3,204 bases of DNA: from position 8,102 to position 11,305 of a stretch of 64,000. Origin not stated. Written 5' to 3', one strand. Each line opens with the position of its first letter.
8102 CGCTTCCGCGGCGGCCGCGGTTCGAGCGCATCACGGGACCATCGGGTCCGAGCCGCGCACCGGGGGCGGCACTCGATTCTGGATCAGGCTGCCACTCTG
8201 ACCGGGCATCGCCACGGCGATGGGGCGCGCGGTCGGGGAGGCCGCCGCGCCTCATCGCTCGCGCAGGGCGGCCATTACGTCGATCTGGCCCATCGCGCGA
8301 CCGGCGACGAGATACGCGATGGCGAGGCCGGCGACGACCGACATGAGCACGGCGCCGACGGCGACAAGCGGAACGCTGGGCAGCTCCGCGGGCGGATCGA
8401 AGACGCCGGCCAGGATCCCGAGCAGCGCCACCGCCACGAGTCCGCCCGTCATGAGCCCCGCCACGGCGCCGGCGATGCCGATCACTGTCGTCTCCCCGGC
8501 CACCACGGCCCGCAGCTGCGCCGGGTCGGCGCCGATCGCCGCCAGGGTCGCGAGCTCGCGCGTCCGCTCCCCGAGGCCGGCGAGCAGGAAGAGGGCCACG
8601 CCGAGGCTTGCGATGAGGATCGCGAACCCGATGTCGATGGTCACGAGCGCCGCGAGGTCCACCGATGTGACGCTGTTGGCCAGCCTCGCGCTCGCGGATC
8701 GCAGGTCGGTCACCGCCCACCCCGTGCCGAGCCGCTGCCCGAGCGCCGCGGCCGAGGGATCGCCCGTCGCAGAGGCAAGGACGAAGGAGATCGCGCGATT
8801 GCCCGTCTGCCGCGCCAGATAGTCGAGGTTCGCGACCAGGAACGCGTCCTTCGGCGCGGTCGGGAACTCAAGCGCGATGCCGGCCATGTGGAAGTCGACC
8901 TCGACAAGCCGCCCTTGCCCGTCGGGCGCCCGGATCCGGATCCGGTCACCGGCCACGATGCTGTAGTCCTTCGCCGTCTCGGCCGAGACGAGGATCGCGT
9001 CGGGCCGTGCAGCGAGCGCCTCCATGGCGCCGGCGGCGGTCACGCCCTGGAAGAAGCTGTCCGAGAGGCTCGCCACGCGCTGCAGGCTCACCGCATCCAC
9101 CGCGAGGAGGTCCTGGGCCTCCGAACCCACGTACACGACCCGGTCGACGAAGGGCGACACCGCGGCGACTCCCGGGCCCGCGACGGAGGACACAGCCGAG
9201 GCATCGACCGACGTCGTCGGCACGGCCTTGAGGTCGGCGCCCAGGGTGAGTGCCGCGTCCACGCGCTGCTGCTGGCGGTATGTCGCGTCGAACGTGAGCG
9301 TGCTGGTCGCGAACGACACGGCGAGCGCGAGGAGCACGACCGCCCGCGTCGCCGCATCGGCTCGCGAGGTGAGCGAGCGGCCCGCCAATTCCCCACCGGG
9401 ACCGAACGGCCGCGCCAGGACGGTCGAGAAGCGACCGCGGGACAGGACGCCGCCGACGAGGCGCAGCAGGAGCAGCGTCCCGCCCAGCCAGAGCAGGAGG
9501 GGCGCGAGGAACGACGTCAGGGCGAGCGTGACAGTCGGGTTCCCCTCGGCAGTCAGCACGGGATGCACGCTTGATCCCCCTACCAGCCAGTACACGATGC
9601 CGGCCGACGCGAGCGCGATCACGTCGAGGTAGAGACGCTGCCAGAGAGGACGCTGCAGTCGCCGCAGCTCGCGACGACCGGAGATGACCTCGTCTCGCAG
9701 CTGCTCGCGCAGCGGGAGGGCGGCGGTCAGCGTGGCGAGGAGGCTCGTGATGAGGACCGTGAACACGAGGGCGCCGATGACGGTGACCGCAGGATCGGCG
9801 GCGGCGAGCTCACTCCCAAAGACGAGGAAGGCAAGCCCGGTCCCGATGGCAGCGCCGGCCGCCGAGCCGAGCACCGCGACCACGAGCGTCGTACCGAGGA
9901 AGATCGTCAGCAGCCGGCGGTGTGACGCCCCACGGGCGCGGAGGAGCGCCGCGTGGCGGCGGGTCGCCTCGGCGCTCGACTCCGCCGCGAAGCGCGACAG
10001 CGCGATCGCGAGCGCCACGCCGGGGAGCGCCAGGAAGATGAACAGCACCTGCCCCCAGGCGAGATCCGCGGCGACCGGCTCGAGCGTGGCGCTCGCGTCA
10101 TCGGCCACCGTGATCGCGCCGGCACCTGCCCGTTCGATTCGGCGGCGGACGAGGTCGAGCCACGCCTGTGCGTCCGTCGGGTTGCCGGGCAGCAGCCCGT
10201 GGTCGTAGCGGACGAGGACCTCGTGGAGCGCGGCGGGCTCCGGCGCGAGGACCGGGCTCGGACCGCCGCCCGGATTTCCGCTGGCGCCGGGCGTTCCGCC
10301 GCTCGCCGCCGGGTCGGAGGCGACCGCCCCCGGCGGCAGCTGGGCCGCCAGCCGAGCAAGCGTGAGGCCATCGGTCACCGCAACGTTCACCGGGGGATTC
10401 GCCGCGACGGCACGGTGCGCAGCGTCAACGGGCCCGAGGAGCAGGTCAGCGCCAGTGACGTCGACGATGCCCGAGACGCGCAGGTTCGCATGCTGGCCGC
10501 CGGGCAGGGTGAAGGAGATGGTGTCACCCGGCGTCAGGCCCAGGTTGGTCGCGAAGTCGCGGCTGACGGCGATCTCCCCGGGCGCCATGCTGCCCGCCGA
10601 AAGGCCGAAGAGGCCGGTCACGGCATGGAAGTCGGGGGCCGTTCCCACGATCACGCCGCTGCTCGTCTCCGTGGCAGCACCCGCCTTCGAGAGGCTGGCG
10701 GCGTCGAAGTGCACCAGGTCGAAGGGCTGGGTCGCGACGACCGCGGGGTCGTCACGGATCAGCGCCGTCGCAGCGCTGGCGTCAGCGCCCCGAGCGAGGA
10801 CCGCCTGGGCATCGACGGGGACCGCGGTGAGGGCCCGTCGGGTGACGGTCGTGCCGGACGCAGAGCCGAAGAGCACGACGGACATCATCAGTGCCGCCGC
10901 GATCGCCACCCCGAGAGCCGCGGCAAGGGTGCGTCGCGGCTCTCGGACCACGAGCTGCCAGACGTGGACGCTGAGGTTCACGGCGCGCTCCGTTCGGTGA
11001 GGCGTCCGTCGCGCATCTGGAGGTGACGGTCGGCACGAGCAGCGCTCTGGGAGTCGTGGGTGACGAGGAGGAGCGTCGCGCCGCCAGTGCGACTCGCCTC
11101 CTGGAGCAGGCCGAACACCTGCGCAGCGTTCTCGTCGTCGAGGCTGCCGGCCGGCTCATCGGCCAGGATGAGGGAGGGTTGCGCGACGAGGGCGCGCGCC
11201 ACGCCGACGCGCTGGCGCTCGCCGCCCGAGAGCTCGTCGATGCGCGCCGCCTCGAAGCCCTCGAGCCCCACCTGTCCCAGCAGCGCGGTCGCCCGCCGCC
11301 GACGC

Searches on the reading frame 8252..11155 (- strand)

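Call 19: search_protein_families(library=pfam, proteins=[window:8252-11155:-], max_evalue=0.001)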
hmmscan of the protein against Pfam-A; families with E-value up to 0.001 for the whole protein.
window:8252-11155:- (967 aa): 1 family
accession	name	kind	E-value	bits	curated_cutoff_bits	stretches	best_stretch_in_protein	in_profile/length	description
PF02687.27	FtsX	-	8.9e-19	68.1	25.5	2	843-955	5-116/120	FtsX-like permease C-terminal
